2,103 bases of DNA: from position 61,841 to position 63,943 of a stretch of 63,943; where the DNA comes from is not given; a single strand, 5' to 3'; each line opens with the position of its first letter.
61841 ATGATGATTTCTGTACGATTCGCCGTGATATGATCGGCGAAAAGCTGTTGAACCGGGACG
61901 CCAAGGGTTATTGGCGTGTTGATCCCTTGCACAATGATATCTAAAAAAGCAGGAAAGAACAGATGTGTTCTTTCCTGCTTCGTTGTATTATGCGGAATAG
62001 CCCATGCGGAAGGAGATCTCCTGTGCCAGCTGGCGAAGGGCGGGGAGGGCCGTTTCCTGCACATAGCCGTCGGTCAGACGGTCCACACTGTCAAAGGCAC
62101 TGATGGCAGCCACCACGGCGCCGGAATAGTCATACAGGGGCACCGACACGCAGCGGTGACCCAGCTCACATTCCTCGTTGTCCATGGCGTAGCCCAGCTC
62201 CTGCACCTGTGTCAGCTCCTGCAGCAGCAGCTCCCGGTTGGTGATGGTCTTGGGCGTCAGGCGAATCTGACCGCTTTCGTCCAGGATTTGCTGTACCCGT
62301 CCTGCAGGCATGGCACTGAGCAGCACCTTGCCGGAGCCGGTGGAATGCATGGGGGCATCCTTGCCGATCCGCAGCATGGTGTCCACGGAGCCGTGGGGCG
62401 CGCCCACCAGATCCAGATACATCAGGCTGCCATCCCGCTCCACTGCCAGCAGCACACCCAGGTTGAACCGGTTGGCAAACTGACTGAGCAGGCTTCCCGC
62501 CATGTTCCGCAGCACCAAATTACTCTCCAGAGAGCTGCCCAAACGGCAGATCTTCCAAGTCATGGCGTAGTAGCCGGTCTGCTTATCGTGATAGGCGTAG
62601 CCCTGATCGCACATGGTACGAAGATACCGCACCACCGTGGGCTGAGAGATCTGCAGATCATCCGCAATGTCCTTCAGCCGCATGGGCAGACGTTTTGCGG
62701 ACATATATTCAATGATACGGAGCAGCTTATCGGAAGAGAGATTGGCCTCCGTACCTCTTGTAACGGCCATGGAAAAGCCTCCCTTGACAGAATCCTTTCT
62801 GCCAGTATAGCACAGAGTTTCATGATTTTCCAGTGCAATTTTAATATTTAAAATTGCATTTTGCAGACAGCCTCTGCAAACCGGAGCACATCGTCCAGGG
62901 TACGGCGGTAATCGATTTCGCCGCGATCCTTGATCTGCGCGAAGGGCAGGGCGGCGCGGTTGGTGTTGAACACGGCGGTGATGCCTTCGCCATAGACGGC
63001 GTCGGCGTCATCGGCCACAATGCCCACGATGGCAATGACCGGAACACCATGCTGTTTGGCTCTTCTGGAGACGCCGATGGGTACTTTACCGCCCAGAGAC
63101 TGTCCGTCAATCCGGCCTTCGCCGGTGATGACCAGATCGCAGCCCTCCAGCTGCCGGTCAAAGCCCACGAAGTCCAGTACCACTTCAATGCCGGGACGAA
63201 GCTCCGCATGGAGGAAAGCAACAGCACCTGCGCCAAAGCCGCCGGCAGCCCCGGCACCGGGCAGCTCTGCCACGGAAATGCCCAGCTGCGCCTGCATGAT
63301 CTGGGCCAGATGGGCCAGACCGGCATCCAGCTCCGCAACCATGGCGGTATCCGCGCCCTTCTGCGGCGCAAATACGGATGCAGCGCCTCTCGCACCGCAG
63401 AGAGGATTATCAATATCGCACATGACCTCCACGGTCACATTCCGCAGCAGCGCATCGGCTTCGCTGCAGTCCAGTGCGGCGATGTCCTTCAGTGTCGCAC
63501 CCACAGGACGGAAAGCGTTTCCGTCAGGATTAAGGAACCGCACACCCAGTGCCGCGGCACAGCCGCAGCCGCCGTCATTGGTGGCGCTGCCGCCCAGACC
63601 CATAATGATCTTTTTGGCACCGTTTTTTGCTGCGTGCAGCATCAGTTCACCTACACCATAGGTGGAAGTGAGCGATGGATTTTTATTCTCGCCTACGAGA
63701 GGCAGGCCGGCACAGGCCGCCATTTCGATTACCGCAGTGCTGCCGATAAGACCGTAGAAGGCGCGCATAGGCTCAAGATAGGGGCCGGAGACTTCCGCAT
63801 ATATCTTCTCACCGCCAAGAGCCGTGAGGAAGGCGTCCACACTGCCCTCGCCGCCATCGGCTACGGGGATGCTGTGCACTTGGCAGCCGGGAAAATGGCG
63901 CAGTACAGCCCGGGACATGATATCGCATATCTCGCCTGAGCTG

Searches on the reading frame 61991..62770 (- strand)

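Call 51: search_protein_families(library=pfam, proteins=[window:61991-62770:-], max_evalue=0.0001)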
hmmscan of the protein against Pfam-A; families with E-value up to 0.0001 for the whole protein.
window:61991-62770:- (260 aa): 3 families
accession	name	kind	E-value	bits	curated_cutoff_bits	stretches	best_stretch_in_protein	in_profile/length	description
PF01614.24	IclR_C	-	2.8e-35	121.9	24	1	83-253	5-173/174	Bacterial transcriptional regulator IclR C-terminal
PF09339.16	HTH_IclR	-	4.2e-10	39.7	22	1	14-62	3-51/52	IclR helix-turn-helix domain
PF01022.26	HTH_5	-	1.7e-05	25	22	1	17-59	5-45/47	Bacterial regulatory protein, arsR family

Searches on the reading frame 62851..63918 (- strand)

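Call 51: search_protein_families(library=pfam, proteins=[window:62851-63918:-], max_evalue=0.0001)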
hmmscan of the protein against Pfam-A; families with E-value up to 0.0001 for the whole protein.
window:62851-63918:- (356 aa): 1 family
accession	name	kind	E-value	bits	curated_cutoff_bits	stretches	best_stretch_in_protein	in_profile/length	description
PF02595.20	Gly_kinase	-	1.5e-128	429.3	23.3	1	2-347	22-370/372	Glycerate kinase family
